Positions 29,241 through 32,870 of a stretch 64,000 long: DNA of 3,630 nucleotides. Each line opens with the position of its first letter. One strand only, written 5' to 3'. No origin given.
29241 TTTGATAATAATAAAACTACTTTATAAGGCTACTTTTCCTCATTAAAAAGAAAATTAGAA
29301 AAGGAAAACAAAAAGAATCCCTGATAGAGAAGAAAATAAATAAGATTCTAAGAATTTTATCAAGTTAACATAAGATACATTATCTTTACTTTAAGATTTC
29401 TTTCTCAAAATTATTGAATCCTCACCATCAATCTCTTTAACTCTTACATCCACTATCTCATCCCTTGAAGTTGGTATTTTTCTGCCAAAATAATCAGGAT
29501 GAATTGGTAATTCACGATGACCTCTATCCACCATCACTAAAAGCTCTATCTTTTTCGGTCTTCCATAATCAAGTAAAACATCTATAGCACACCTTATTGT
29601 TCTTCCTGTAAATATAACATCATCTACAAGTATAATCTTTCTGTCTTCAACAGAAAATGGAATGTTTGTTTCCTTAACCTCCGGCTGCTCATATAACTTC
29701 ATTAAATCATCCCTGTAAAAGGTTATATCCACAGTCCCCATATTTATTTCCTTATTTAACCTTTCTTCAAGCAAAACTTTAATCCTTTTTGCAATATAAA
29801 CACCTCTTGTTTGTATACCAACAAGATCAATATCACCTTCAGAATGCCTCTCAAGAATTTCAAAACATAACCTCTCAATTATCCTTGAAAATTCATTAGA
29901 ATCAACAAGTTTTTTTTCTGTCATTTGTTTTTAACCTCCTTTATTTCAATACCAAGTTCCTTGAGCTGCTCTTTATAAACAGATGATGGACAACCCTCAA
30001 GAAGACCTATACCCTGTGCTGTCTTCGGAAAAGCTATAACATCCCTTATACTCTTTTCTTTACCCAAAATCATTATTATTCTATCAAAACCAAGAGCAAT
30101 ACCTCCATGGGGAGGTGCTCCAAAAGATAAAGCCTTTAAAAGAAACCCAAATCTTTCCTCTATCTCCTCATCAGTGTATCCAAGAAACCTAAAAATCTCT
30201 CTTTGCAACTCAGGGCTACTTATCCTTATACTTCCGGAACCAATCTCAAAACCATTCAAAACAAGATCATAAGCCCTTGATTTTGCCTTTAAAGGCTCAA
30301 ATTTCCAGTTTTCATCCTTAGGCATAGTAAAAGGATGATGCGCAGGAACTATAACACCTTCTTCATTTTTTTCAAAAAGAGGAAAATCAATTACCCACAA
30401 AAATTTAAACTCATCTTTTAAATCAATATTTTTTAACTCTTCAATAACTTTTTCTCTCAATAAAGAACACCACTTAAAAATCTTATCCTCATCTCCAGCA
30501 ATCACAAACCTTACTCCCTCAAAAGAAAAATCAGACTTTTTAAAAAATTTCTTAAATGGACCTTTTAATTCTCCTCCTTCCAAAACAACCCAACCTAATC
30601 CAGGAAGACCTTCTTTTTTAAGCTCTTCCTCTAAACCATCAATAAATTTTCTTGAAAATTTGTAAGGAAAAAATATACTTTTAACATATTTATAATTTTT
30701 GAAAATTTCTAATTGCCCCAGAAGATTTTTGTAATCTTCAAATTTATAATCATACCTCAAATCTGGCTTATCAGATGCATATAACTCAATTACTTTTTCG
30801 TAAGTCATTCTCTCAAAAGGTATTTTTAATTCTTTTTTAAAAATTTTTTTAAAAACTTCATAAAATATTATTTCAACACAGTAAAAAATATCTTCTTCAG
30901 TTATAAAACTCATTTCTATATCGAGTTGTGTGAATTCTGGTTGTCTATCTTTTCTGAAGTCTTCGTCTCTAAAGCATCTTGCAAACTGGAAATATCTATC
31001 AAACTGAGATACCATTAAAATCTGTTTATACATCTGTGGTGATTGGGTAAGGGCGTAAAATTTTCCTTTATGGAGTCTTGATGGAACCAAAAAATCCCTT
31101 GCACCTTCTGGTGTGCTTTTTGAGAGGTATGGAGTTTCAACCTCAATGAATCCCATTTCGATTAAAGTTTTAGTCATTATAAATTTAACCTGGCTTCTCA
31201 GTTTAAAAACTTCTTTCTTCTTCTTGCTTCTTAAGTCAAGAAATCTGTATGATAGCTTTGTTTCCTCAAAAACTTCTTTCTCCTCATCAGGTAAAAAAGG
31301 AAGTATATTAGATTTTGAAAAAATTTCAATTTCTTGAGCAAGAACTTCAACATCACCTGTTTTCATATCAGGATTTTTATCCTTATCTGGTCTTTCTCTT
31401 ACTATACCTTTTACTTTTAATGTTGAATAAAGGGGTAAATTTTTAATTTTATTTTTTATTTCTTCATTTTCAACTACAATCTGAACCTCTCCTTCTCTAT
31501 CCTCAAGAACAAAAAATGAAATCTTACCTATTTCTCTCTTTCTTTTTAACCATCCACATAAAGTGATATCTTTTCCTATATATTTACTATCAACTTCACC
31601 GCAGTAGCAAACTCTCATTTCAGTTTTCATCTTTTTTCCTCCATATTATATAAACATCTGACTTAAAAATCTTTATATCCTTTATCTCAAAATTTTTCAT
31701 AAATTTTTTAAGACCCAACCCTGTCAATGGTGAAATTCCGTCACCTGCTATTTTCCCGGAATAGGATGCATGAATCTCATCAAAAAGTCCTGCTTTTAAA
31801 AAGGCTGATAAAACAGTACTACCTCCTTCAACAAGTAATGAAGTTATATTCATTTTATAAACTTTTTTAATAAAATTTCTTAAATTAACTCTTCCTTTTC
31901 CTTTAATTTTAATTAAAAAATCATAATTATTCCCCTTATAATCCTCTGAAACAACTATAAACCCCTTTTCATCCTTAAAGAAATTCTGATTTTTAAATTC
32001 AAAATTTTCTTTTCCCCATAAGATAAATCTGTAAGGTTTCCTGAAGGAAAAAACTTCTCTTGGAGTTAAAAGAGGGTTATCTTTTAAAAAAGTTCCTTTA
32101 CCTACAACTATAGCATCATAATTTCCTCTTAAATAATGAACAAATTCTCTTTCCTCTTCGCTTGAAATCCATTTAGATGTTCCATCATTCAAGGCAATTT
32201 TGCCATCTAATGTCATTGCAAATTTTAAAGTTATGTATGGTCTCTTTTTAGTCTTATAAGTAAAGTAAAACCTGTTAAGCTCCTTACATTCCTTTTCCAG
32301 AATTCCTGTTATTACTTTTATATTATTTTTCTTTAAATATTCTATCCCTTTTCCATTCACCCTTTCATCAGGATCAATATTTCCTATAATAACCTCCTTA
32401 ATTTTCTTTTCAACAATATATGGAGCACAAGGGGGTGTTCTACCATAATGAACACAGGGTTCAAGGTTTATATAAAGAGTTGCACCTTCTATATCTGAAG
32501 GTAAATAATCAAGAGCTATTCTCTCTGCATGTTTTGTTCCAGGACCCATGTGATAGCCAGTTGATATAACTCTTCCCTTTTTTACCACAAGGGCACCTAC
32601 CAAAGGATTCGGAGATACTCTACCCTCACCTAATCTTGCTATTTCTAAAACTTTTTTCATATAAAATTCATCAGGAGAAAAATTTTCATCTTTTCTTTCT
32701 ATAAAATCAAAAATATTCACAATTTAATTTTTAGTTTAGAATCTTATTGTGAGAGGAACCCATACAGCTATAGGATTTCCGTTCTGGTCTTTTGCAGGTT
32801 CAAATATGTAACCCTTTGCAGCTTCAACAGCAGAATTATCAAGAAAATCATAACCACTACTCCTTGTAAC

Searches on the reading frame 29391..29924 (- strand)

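Call 46: search_protein_families(library=pfam, proteins=[window:29391-29924:-], max_evalue=0.0001)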
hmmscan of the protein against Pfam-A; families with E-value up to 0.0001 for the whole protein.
window:29391-29924:- (177 aa): 2 families
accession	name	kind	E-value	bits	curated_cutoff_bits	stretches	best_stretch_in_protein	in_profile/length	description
PF00156.33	Pribosyltran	-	4.1e-20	72.1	26.3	1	6-163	5-156/158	Phosphoribosyl transferase domain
PF14681.12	UPRTase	-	3.4e-06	27.1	27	1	79-132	105-159/206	Uracil phosphoribosyltransferase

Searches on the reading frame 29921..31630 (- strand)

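Call 46: search_protein_families(library=pfam, proteins=[window:29921-31630:-], max_evalue=0.0001)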
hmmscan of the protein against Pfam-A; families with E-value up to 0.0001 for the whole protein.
window:29921-31630:- (569 aa): 3 families
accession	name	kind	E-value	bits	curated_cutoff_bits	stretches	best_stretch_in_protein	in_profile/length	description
PF00152.25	tRNA-synt_2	-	5.4e-116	387.4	25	1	122-537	2-307/308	tRNA synthetases class II (D, K and N)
PF01336.31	tRNA_anti-codon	-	7.1e-15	55.2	27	1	22-103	1-74/75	OB-fold nucleic acid binding domain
PF02938.19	GAD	-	1.3e-05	25.8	23.4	1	312-367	7-65/95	GAD domain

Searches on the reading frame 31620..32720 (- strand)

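Call 46: search_protein_families(library=pfam, proteins=[window:31620-32720:-], max_evalue=0.0001)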
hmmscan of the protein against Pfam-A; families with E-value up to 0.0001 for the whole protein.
window:31620-32720:- (366 aa): 3 families
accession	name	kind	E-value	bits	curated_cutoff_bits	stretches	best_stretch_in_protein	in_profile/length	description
PF01872.23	RibD_C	-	4e-37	128.4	24.1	1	161-356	1-195/197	RibD C-terminal domain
PF00383.29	dCMP_cyt_deam_1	-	4.7e-15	55.8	25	1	17-113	4-101/102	Cytidine and deoxycytidylate deaminase zinc-binding region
PF14437.12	MafB19-deam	-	1.5e-07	31.8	27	1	39-151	23-136/142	MafB19-like deaminase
